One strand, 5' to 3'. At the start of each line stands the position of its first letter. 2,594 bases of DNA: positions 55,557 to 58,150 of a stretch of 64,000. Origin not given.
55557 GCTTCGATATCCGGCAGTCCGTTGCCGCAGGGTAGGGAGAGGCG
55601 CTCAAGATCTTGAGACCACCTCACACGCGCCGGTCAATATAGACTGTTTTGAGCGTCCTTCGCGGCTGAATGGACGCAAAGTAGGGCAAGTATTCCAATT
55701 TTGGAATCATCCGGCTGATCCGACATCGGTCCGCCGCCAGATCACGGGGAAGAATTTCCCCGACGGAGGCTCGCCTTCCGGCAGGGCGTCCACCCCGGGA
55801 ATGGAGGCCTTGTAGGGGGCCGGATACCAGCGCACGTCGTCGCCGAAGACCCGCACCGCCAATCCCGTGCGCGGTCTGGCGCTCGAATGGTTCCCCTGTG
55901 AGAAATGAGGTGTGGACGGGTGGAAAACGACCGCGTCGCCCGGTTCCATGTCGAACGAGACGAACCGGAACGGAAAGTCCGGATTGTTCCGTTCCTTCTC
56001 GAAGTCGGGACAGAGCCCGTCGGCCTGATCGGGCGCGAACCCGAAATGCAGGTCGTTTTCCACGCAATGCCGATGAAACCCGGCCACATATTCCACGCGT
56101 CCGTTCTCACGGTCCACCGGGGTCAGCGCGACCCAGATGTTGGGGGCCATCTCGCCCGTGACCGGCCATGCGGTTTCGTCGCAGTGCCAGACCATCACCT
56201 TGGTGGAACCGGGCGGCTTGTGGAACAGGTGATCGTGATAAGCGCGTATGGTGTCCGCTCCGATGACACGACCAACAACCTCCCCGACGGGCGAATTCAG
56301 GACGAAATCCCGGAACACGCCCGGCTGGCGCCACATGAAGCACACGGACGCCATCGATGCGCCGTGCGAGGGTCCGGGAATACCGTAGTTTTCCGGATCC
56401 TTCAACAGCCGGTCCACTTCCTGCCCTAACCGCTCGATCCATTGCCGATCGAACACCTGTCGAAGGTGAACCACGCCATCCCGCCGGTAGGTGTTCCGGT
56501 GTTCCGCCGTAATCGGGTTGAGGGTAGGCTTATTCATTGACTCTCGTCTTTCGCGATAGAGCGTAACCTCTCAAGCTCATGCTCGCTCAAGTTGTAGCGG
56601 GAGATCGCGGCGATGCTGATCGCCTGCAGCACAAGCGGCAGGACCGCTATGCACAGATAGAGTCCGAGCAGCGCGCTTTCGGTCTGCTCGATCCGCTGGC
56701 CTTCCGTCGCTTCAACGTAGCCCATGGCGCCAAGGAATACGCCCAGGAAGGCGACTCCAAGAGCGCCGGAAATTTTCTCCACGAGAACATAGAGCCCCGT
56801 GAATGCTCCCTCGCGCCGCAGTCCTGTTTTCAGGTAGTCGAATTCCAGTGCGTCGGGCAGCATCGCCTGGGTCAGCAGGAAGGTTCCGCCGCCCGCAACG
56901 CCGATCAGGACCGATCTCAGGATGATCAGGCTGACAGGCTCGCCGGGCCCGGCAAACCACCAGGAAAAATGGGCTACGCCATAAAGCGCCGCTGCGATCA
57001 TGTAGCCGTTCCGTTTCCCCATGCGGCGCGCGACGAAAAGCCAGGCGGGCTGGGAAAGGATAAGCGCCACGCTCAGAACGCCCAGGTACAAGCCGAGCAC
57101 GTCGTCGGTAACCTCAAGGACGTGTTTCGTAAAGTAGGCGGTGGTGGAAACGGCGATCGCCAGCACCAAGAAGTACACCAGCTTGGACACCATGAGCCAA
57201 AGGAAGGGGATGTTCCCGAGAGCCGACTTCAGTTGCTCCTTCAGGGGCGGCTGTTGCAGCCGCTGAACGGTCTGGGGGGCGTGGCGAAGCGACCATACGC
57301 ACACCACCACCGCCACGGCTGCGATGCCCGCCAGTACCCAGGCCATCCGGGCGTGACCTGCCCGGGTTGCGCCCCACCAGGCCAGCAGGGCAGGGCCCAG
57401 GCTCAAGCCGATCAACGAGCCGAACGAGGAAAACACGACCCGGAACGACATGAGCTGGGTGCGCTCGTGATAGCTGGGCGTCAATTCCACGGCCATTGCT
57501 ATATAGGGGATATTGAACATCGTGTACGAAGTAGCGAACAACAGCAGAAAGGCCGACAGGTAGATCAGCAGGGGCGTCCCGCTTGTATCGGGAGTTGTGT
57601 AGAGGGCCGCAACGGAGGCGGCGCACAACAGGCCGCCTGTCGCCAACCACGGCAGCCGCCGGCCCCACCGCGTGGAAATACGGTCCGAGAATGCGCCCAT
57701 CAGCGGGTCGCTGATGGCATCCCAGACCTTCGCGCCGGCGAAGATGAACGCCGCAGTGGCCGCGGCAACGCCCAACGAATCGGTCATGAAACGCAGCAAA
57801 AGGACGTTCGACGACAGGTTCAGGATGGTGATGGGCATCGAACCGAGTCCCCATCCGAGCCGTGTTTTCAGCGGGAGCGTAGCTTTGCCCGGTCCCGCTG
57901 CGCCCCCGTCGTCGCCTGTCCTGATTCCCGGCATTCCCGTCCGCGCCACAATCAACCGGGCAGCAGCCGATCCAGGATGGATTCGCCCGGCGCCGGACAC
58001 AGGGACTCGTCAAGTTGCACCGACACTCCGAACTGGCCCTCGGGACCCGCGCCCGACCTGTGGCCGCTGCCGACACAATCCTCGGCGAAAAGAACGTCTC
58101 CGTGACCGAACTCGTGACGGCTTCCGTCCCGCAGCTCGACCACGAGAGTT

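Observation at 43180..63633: ~20-kb TonB-dependent catabolic island without glycoside hydrolases: secreted alpha/beta hydrolases, Amidohydro_2, a beta-propeller-cytochrome c and a dioxygenase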

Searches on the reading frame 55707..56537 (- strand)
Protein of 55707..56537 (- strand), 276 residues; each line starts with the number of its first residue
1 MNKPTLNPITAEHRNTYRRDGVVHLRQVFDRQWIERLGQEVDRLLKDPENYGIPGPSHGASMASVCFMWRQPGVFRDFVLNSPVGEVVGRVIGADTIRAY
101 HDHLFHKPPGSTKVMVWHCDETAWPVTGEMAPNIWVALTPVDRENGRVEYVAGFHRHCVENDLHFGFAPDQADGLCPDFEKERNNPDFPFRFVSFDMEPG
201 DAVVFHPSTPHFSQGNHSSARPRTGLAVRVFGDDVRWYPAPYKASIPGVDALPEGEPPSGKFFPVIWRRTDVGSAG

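Call 5: search_protein_families(library=pfam, proteins=[window:55707-56537:-], max_evalue=0.01)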
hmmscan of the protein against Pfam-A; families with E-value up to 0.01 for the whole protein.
window:55707-56537:- (276 aa): 1 family
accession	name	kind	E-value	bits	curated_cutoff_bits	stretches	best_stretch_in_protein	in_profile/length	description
PF05721.19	PhyH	-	3.2e-25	90.1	22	1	17-223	1-211/213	Phytanoyl-CoA dioxygenase (PhyH)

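Call 7: search_protein_families(library=ncbifam, proteins=[window:55707-56537:-], max_evalue=0.001)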
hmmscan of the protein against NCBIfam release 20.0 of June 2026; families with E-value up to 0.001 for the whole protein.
window:55707-56537:- (276 aa): 2 families
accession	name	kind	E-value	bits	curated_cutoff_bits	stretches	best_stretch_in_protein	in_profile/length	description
TIGR02408.1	ectoine_ThpD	equivalog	1.1e-06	28.2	336.5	1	7-157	15-171/277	ectoine hydroxylase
TIGR01762.1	chlorin-enz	subfamily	5.2e-06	26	226.3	1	130-240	132-256/288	chlorinating enzyme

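Call 38: search_solved_structures(query=window:55707-56537:-, max_evalue=0.001)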
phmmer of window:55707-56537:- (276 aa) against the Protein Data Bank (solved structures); distinct sequences matched with E-value up to 0.001: 8.
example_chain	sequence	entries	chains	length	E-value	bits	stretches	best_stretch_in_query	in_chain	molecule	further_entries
9c9n_A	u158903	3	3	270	2.4e-27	99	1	8-242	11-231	Fe/2-OG dependent dioxygenase MysH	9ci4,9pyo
9pze_A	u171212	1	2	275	2.4e-27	98.9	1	8-242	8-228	Fe/2-OG dependent dioxygenase MysH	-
5epa_A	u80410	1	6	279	1.2e-14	57.3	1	8-267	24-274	SnoK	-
5ep9_A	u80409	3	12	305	2.4e-06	30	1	16-268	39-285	SnoN,Epimerase SnoN | SnoN,SnoN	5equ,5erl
8fnc_14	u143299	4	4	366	7.4e-06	28.4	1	14-265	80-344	Phytanoyl-CoA dioxygenase family protein | RNA-editing substrate-binding complex protein 14 (RESC14)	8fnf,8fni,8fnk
3emr_A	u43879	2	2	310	1.5e-05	27.4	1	3-160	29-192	EctD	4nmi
4mhr_A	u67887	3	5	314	4.2e-05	25.9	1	8-223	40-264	Ectoine hydroxylase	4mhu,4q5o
6zyk_A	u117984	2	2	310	9.1e-05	24.8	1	79-159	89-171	Monooxygenase | Uncharacterized protein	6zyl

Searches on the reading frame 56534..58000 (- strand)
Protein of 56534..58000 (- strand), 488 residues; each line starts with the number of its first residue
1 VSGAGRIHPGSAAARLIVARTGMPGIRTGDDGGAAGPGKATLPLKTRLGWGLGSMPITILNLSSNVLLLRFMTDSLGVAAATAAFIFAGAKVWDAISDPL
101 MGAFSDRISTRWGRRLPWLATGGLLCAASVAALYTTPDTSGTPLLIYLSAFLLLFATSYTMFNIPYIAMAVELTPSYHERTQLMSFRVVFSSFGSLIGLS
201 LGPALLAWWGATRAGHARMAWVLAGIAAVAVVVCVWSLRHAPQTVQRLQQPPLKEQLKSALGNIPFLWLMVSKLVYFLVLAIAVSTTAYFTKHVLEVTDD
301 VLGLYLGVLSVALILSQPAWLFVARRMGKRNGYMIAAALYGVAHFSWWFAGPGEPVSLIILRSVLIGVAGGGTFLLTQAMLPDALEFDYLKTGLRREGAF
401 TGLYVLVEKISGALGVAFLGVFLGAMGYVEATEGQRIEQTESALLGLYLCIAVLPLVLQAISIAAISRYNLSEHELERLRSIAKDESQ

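Call 5: search_protein_families(library=pfam, proteins=[window:56534-58000:-], max_evalue=0.01)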
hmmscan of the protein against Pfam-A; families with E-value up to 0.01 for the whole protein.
window:56534-58000:- (488 aa): 2 families
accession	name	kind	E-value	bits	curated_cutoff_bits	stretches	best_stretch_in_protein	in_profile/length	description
PF13347.12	MFS_2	-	4.7e-87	292.7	27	1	50-472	2-426/427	MFS/sugar transport protein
PF07690.21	MFS_1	-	1.8e-26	93.3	33.4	1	63-415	13-346/347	Major Facilitator Superfamily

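Call 7: search_protein_families(library=ncbifam, proteins=[window:56534-58000:-], max_evalue=0.001)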
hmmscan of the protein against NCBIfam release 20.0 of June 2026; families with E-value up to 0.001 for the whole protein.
window:56534-58000:- (488 aa): 6 families
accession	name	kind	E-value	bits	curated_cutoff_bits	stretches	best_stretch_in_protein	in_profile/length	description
TIGR00792.1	gph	subfamily_domain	1.4e-67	228.3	231.35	1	47-479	1-430/437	glycoside-pentoside-hexuronide (GPH):cation symporter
NF007749.0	PRK10429.1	equivalog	5.7e-45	154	456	1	42-481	3-445/473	melibiose:sodium transporter MelB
NF007237.0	PRK09669.1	subfamily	3.3e-44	151.3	610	1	40-481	4-440/461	putative symporter YagG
NF007353.0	PRK09848.1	equivalog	3.4e-44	151.4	528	1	42-476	5-434/457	glucuronide transporter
NF008526.0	PRK11462.1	equivalog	6.4e-33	114.2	836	1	42-479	6-438/460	glycoside-pentoside-hexuronide family transporter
TIGR01301.1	GPH_sucrose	subfamily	1.4e-06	27.5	511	1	68-133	26-91/476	sucrose/proton symporter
